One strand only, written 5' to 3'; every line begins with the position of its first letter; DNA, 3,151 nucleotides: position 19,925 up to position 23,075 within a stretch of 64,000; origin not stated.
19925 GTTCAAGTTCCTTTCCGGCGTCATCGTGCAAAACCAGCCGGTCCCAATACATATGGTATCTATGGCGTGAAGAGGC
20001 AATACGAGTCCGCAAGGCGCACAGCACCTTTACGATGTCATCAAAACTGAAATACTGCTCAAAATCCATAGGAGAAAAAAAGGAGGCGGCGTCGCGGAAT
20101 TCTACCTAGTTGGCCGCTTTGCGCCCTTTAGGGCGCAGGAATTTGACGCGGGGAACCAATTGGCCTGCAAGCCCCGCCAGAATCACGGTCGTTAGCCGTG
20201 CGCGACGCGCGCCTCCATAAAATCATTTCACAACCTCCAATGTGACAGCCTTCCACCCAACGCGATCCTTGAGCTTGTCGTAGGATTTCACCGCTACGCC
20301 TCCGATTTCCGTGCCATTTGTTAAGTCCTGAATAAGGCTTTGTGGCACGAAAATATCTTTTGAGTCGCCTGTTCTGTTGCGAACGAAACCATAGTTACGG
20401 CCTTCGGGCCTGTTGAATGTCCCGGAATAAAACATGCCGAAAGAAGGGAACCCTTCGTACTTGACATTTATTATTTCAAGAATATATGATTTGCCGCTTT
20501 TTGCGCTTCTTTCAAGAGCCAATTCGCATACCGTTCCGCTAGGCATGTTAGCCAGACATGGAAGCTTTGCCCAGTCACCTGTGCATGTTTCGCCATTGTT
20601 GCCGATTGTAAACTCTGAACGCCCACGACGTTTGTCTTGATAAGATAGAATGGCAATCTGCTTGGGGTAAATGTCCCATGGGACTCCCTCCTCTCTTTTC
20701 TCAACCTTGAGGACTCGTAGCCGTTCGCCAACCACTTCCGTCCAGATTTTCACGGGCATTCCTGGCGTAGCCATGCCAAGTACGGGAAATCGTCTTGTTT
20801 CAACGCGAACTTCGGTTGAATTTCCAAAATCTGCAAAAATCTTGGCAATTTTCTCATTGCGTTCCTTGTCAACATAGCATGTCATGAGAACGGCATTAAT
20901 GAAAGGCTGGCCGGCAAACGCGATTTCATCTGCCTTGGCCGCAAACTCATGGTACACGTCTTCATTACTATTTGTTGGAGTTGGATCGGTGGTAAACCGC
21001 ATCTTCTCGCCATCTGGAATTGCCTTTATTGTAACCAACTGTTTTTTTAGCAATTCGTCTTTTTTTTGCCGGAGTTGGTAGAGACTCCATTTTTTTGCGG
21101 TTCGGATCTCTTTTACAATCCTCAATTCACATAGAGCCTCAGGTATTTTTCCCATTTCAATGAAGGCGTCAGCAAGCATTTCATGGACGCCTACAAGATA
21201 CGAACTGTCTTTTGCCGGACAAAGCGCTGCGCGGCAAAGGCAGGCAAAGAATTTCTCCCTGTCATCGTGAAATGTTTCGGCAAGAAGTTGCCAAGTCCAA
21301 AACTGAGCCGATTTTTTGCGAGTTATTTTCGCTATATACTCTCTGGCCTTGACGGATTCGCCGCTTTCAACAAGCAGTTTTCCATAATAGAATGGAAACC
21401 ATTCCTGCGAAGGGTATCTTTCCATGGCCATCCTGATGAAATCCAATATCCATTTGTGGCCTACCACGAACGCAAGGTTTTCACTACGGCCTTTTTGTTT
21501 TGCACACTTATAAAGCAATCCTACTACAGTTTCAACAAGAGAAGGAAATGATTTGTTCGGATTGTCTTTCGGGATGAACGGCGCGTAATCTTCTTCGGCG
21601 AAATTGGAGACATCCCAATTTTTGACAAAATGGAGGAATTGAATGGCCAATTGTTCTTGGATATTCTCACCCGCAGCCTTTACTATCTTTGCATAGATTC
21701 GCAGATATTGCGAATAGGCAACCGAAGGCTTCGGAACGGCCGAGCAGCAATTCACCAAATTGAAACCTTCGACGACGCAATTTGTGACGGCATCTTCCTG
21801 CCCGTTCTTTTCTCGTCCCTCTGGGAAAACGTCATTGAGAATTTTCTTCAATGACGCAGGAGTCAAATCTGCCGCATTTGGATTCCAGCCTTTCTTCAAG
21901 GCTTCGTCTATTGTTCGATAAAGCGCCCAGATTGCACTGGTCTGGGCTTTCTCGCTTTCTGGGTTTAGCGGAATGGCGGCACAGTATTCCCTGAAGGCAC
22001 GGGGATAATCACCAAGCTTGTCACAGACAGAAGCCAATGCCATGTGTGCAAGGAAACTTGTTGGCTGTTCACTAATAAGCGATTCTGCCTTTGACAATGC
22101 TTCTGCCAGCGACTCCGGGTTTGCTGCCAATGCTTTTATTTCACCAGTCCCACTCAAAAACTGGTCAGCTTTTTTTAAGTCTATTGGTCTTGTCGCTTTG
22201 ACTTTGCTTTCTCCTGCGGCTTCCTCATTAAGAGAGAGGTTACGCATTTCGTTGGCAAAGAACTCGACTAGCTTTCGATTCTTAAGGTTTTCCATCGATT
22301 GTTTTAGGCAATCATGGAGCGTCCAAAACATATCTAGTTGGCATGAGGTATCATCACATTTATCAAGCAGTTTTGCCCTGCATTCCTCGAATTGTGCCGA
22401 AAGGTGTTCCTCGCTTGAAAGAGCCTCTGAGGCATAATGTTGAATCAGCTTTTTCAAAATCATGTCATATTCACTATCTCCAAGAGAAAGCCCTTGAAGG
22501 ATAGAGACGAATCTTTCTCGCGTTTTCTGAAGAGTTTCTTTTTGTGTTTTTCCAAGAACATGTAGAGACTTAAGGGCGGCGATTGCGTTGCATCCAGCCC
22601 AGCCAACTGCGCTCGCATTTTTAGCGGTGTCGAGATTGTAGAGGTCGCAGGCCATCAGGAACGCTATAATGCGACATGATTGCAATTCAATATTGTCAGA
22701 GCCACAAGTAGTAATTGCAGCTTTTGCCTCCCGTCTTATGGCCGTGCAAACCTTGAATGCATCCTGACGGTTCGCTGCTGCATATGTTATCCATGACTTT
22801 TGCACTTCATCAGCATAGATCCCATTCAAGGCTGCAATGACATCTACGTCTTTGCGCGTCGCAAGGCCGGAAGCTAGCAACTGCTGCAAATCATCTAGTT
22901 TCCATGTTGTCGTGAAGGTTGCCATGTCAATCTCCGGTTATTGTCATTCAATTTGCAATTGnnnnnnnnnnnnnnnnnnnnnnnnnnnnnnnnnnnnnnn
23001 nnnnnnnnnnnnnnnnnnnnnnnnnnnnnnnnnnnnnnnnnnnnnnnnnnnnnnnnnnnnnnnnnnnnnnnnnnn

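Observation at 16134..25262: About 9.2-kb low-GC island with five co-directional genes: ABC-ATPase + partner, TPR/cold-shock-domain protein, reverse transcriptase and SF1B helicase; a candidate undescribed RT-based defence system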

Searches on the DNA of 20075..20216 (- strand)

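Call 43: build_rna_model(alignment_id=A3)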
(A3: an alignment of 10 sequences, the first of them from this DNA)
Model R1 built from alignment A3 (10 sequences, 163 columns); structure: RNAalifold consensus.
model positions 144; base pairs 35; branch points 2; effective number of sequences 2.37; information 0.59 bits per position. Calibrated on 0.2 Mb of random sequence (short: E-values are rough).
structure used (alignment columns):
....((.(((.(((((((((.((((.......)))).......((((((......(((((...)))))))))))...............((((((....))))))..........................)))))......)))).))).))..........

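Call 44: search_with_rna_model(model_id=R1, sources=[window, L001, L002, L003, L004, L005, L006, L007, L008, L009, L010, L011, L012, L013, L014, L015, L016, L017, L018, L019, L020, L021, L022, L023, L024, L025, L026, L027, L028, L029, L030, L031, L032, L033, L034, L035, L036, L037, L038, L039, L040, L041, L042, L043, L044, L045, L046, L047, L048, L049, L050, L051, L052, L054, L055, L056, L057, L059, L060, L061, L062, L063, L064, L065, L066, L081, L082, L083, L084, L086, L087, L088, L089, L090, L091, L092, L093, L094, L095, L096, L097, L098, L099, L100, L101, L102, L103, L104, L105, L106, L107, L108, L109, L110, L111, L112, L113, L114, L115, L116], max_evalue=1, make_alignment=true)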
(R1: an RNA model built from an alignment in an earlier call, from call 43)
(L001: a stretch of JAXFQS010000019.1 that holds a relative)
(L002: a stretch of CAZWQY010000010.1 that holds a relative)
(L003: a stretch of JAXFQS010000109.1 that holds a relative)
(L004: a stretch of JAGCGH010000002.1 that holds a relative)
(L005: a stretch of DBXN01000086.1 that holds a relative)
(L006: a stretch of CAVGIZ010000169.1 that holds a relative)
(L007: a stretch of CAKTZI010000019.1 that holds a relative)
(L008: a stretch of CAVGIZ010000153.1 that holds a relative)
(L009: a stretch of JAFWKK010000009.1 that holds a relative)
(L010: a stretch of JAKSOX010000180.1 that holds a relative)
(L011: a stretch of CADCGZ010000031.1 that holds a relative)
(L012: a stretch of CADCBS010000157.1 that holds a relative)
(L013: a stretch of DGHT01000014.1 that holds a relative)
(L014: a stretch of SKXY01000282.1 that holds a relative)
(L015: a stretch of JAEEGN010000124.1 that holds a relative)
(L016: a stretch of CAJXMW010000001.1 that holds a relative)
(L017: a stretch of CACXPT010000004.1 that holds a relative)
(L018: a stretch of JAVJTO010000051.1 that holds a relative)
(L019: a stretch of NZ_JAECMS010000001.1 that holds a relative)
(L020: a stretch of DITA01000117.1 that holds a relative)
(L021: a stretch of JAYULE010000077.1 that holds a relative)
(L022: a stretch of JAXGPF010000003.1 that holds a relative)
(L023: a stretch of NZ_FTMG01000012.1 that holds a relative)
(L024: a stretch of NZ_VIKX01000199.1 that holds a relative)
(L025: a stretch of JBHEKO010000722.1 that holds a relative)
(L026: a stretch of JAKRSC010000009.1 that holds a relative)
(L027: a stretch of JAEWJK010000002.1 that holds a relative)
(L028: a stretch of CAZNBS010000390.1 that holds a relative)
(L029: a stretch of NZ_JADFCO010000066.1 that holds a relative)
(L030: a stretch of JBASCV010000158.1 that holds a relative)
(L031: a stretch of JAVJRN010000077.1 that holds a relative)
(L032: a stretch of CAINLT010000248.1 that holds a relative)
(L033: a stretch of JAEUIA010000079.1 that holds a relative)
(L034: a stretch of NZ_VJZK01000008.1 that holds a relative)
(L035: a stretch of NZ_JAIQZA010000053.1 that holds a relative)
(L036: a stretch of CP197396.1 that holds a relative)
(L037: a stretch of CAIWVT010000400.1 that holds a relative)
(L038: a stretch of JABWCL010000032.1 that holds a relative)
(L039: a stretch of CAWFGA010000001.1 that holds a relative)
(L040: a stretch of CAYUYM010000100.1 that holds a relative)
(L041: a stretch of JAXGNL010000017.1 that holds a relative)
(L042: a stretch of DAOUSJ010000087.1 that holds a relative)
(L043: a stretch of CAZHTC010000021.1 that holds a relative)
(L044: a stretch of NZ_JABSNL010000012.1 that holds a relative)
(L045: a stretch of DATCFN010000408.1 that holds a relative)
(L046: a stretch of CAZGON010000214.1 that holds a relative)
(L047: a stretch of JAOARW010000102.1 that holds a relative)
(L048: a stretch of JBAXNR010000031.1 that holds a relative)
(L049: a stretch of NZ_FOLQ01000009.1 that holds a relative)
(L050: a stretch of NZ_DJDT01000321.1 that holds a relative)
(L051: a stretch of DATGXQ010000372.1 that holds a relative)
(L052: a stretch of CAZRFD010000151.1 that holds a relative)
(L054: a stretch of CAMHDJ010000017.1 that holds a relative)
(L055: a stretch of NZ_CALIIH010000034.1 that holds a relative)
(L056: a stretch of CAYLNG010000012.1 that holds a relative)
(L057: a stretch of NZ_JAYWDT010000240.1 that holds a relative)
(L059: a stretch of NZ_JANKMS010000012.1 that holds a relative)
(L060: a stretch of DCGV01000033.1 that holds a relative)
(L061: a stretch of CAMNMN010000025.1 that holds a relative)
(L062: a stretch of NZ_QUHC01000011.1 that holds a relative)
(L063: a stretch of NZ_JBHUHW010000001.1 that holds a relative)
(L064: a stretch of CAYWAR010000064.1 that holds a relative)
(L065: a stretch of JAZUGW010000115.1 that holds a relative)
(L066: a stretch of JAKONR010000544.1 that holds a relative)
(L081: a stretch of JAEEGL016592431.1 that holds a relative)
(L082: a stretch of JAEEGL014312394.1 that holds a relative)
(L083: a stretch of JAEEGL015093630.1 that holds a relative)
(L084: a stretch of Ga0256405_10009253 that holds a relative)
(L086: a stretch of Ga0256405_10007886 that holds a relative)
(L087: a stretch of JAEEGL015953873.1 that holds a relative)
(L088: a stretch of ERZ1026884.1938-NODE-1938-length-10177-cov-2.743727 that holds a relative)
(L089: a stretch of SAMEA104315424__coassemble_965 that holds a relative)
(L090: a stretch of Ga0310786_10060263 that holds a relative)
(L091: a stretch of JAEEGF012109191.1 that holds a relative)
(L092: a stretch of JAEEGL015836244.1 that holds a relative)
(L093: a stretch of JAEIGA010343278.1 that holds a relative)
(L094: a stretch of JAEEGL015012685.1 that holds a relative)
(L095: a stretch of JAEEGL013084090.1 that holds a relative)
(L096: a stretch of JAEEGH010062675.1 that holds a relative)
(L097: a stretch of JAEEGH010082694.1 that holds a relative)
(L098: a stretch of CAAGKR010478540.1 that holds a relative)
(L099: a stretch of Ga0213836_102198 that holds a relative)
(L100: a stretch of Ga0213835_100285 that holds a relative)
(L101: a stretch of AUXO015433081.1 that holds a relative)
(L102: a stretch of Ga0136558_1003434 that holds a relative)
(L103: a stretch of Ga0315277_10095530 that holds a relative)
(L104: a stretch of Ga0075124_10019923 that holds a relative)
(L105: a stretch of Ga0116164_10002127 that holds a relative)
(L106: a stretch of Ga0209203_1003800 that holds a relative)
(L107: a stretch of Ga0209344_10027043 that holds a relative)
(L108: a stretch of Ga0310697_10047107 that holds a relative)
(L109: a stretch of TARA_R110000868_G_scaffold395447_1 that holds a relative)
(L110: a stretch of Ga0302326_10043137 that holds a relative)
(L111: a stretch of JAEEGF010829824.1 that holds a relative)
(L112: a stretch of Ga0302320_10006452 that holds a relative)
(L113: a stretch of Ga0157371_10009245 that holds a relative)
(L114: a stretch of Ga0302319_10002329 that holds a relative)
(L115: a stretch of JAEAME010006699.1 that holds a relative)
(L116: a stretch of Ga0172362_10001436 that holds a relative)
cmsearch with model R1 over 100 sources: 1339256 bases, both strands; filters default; matches with E-value up to 1: 24.
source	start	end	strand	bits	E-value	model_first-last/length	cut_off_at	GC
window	20074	20216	-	138.5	3.9e-34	1-144/144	no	0.62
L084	9777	9925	+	135.5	2.4e-33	1-144/144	no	0.59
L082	5216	5359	+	134.4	4.8e-33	1-144/144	no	0.6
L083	8248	8396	+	125.7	1e-30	1-144/144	no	0.54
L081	193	336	+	125.5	1.2e-30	1-144/144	no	0.62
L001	3170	3315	+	122.6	7.1e-30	1-144/144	no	0.61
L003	9450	9592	+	108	5.6e-26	1-144/144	no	0.58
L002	9847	9980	+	96.7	6.1e-23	1-144/144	no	0.53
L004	9854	9985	+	93.7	3.9e-22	1-144/144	no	0.55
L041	9846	9987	+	91.4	1.6e-21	1-144/144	no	0.59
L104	3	146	+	49.2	3.1e-10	1-144/144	no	0.56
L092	458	606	+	44.9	4.5e-09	1-144/144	no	0.48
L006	1005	1130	+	36.5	7.7e-07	1-144/144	no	0.48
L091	9750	9900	+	35.7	1.3e-06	1-144/144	no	0.59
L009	9835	9981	+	34.4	2.9e-06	1-144/144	no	0.55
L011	9652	9813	+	32.7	7.9e-06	1-144/144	no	0.59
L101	97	324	+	32.4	9.8e-06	1-144/144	no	0.43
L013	9689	9839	+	31.7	1.5e-05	1-144/144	no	0.59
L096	221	382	+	31.3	1.9e-05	1-144/144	no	0.6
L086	9840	9996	+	30.9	2.5e-05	1-144/144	no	0.49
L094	613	774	+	29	8.2e-05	1-144/144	no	0.6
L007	9875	10006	+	28.5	0.00011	1-144/144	no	0.63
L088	5933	6081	+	27.7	0.00018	1-144/144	no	0.54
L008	382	520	+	25.6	0.00065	1-144/144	no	0.48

Alignment A4: 24 matches aligned to the model, 285 columns, each read 5' to 3' on its own strand. Consensus structure (alignment columns), stored with it:
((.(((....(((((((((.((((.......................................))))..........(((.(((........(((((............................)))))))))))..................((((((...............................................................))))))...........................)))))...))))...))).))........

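Call 47: build_rna_model(alignment_id=A4)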
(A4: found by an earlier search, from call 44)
Model R2 built from alignment A4 (24 sequences, 285 columns); structure: stored with the alignment.
model positions 143; base pairs 35; branch points 2; effective number of sequences 5.03; information 0.59 bits per position. Calibrated on 0.2 Mb of random sequence (short: E-values are rough).
structure used (alignment columns):
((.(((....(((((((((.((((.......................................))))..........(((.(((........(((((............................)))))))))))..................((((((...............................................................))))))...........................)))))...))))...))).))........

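Call 48: search_with_rna_model(model_id=R2, sources=[window, L001, L002, L003, L004, L005, L006, L007, L008, L009, L010, L011, L012, L013, L014, L015, L016, L017, L018, L019, L020, L021, L022, L023, L024, L025, L026, L027, L028, L029, L030, L031, L032, L033, L034, L035, L036, L037, L038, L039, L040, L041, L042, L043, L044, L045, L046, L047, L048, L049, L050, L051, L052, L054, L055, L056, L057, L059, L060, L061, L062, L063, L064, L065, L066, L081, L082, L083, L084, L086, L087, L088, L089, L090, L091, L092, L093, L094, L095, L096, L097, L098, L099, L100, L101, L102, L103, L104, L105, L106, L107, L108, L109, L110, L111, L112, L113, L114, L115, L116], max_evalue=1, make_alignment=true)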
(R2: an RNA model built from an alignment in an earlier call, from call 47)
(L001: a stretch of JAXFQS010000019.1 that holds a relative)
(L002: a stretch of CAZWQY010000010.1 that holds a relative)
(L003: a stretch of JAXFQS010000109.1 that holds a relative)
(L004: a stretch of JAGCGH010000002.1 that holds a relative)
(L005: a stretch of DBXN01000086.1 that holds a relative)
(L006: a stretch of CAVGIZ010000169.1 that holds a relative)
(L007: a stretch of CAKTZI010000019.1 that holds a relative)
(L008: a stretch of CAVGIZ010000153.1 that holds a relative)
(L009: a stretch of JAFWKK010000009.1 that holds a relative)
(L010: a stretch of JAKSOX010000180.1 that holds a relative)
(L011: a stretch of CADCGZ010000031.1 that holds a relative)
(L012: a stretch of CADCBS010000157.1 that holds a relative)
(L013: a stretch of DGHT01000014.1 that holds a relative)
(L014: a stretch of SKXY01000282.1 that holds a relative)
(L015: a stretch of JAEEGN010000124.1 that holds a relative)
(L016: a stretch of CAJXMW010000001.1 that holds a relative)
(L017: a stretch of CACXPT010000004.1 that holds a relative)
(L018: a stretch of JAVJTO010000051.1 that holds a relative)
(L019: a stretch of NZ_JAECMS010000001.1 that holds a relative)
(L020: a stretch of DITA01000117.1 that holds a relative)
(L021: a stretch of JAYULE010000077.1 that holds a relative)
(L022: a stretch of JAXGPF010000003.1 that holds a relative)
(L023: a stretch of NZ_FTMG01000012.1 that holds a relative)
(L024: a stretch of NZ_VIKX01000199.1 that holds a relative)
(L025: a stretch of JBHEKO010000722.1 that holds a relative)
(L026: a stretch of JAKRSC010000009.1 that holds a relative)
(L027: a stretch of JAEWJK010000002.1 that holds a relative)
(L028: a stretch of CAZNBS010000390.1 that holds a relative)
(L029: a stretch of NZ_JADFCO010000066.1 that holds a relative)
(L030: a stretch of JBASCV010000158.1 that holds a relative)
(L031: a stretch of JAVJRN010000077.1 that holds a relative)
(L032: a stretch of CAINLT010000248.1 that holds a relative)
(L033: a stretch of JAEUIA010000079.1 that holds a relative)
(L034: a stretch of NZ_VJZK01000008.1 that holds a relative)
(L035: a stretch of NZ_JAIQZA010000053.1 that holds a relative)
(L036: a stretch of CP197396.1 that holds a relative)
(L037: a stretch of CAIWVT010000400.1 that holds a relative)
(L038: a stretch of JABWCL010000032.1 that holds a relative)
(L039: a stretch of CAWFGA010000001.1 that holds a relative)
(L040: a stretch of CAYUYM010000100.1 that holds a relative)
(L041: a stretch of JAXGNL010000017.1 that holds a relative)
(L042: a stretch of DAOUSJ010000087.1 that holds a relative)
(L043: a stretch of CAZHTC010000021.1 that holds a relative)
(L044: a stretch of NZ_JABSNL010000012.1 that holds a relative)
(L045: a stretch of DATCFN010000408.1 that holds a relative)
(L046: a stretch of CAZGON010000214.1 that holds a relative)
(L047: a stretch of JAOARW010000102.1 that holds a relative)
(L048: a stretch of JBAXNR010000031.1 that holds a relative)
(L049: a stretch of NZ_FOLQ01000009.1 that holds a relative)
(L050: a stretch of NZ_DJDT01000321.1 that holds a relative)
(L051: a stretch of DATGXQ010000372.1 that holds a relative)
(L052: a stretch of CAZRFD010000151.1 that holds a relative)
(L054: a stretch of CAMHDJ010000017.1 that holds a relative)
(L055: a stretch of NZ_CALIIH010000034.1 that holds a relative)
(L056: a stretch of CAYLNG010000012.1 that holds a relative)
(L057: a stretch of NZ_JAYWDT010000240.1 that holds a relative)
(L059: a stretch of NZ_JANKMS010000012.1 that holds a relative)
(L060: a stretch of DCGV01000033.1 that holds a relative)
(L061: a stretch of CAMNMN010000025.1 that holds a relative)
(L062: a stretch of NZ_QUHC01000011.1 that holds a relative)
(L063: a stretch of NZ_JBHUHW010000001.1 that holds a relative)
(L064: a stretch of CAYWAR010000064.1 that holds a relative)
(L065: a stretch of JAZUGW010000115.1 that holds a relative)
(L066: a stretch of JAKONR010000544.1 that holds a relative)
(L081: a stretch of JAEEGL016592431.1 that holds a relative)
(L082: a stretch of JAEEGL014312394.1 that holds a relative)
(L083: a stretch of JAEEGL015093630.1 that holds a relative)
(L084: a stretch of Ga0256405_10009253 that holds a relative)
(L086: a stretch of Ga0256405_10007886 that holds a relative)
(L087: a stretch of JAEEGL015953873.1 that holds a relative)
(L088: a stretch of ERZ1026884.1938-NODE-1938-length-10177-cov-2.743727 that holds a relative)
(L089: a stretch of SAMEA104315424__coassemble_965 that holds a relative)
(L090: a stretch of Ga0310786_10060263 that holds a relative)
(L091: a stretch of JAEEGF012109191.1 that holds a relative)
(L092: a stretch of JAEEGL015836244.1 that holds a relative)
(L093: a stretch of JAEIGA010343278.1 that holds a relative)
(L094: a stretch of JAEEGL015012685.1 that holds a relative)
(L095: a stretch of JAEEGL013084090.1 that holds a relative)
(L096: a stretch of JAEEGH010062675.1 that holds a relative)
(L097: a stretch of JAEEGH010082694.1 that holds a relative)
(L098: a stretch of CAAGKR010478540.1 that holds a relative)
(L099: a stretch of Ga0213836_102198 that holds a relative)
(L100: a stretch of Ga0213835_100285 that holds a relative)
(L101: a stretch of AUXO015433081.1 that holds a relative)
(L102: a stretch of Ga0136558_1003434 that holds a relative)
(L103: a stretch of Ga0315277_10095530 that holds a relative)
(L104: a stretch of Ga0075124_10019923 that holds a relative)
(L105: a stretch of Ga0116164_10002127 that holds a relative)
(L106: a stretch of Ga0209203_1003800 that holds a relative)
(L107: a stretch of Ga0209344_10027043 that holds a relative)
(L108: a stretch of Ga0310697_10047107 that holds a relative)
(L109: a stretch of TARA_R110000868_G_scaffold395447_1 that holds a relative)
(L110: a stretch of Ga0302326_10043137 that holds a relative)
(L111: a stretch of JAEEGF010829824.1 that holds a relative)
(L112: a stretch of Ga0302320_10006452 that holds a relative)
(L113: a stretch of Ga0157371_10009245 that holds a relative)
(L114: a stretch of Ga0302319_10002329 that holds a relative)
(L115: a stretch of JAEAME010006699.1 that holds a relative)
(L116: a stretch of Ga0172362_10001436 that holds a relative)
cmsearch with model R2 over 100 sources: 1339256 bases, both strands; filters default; matches with E-value up to 1: 34.
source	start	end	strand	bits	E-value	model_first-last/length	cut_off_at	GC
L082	5216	5359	+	122.2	7.3e-30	1-143/143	no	0.6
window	20074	20216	-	121.8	9.2e-30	1-143/143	no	0.62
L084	9777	9925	+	120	2.9e-29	1-143/143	no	0.59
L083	8248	8396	+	117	1.9e-28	1-143/143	no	0.54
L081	193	336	+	109.6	1.9e-26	1-143/143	no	0.62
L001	3170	3315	+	106.8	1e-25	1-143/143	no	0.61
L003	9450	9592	+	102.7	1.3e-24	1-143/143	no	0.58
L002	9847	9980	+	96.3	7.2e-23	1-143/143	no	0.53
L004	9854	9985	+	94.4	2.4e-22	1-143/143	no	0.55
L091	9750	9900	+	92.1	9.6e-22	1-143/143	no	0.59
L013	9689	9839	+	90.3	3.1e-21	1-143/143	no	0.59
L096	221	382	+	87.6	1.6e-20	1-143/143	no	0.6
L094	613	774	+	85.1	7.9e-20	1-143/143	no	0.6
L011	9652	9813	+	83.7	1.8e-19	1-143/143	no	0.59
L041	9846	9987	+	80.9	1.1e-18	1-143/143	no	0.59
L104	3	146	+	74.5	5.8e-17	1-143/143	no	0.56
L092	458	606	+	70.2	8e-16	1-143/143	no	0.48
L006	1005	1130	+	68.6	2.2e-15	1-143/143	no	0.48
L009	9835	9981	+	63.2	6.5e-14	1-143/143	no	0.55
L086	9840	9996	+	62.2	1.2e-13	1-143/143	no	0.49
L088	5933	6081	+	61.4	1.9e-13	1-143/143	no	0.54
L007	9875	10006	+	59.4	6.7e-13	1-143/143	no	0.63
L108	657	808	+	59.2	7.6e-13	1-143/143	no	0.59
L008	382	520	+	57.1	2.8e-12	1-143/143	no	0.48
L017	9685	9836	+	54.1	1.9e-11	1-143/143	no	0.59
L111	3920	4071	+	53.5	2.7e-11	1-143/143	no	0.6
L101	97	324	+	52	6.6e-11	1-143/143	no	0.43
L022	9858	9978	+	38.5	2.9e-07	1-143/143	no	0.45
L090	1065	1277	+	38.1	3.7e-07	1-143/143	no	0.49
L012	1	117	+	36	1.4e-06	45-143/143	5'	0.57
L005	9846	9981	+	33.3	7.5e-06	1-143/143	no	0.48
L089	4544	4814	+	27.9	0.00022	1-143/143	no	0.58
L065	941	1089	+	26.6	0.0005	1-143/143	no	0.56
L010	7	159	+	23.4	0.0036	1-143/143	no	0.67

Alignment A5: 34 matches aligned to the model, 360 columns, each read 5' to 3' on its own strand. Consensus structure (alignment columns), stored with it:
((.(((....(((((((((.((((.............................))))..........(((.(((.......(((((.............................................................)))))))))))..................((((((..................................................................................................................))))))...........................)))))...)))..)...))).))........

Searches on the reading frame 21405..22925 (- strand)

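Call 71: search_protein_families(library=pfam, proteins=[window:21405-22925:-], max_evalue=1)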
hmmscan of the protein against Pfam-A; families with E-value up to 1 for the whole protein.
seq(507 aa): 6 families
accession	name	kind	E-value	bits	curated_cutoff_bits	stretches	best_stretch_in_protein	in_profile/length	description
PF13432.12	TPR_16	-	0.008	17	32.7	1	273-322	13-62/65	Tetratricopeptide repeat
PF13429.12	TPR_15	-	0.029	14.2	26.2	1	272-338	132-193/280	Tetratricopeptide repeat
PF13428.12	TPR_14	-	0.045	14.9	23.5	1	293-328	3-38/44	Tetratricopeptide repeat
PF17330.7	SWC7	-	0.1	13.1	25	0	342-381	27-66/98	SWR1 chromatin-remodelling complex, sub-unit Swc7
PF07369.16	DUF1488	-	0.17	12.4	22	0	159-189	35-64/82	Protein of unknown function (DUF1488)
PF09361.15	Phasin_2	-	0.32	11.6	24.9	0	97-141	32-76/100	Phasin protein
